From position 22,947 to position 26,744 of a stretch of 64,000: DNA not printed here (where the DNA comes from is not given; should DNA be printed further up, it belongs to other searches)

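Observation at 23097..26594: Three paralogous single-polypeptide ECF-sigma / transmembrane / carboxypeptidase-regulatory-like repeat proteins within 64 kb (1..2525 partial, 23097..26594, 55901..59311)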

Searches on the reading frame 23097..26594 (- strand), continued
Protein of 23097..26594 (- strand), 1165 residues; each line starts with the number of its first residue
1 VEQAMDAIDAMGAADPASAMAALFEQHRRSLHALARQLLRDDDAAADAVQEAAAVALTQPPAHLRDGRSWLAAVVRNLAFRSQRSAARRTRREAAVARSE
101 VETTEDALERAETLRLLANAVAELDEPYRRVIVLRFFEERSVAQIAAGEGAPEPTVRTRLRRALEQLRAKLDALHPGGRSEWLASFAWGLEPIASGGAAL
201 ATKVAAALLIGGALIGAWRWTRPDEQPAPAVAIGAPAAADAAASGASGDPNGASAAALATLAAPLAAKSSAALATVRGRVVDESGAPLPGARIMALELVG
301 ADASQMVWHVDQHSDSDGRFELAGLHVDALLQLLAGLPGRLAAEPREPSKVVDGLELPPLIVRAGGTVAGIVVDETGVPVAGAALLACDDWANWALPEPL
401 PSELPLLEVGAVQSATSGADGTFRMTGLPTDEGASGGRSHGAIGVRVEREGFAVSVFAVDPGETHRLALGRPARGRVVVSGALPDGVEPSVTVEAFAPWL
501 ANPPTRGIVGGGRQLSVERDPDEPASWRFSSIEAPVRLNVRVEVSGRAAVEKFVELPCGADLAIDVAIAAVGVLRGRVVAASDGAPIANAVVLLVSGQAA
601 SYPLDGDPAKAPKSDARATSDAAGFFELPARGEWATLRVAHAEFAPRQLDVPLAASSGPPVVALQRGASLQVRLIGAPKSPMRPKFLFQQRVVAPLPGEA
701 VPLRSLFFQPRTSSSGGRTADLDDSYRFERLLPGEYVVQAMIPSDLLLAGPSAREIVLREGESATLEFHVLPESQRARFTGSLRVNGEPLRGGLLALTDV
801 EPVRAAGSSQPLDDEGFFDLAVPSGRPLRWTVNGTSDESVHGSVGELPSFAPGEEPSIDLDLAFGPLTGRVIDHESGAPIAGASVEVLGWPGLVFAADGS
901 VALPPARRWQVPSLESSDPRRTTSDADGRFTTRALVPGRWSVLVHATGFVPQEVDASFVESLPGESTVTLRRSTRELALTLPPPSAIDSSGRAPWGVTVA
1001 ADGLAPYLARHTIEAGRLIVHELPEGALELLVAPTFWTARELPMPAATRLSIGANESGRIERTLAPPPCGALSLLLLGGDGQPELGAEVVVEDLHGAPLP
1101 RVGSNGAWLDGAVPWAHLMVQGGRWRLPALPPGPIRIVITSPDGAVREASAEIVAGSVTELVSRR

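Call 33: find_encoding_contigs(protein=P0002, flank=8000, max_places=2)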
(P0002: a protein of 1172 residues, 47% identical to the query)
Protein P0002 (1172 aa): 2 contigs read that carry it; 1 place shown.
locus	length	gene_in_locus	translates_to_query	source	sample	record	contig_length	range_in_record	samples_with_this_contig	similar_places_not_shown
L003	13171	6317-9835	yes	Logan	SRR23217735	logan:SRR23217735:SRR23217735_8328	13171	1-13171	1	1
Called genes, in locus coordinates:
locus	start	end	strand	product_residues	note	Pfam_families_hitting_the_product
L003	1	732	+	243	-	?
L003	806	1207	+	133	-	-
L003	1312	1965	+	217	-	-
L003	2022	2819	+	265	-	-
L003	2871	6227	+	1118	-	PF04542:Sigma70_r2, PF04545:Sigma70_r4, PF08281:Sigma70_r4_2, PF13620:CarboxypepD_reg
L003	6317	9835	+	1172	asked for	PF04542:Sigma70_r2, PF04545:Sigma70_r4, PF08281:Sigma70_r4_2, PF13620:CarboxypepD_reg (weak), PF13715:CarbopepD_reg_2 (faint), PF13620:CarboxypepD_reg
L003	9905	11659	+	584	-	PF02129:Peptidase_S15 (weak), PF00561:Abhydrolase_1 (weak), PF12146:Hydrolase_4, PF00326:Peptidase_S9 (faint), PF01738:DLH (faint)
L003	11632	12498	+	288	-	PF13442:Cytochrome_CBB3, PF00034:Cytochrom_C (weak), PF13442:Cytochrome_CBB3, PF00034:Cytochrom_C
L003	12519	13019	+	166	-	PF05163:DinB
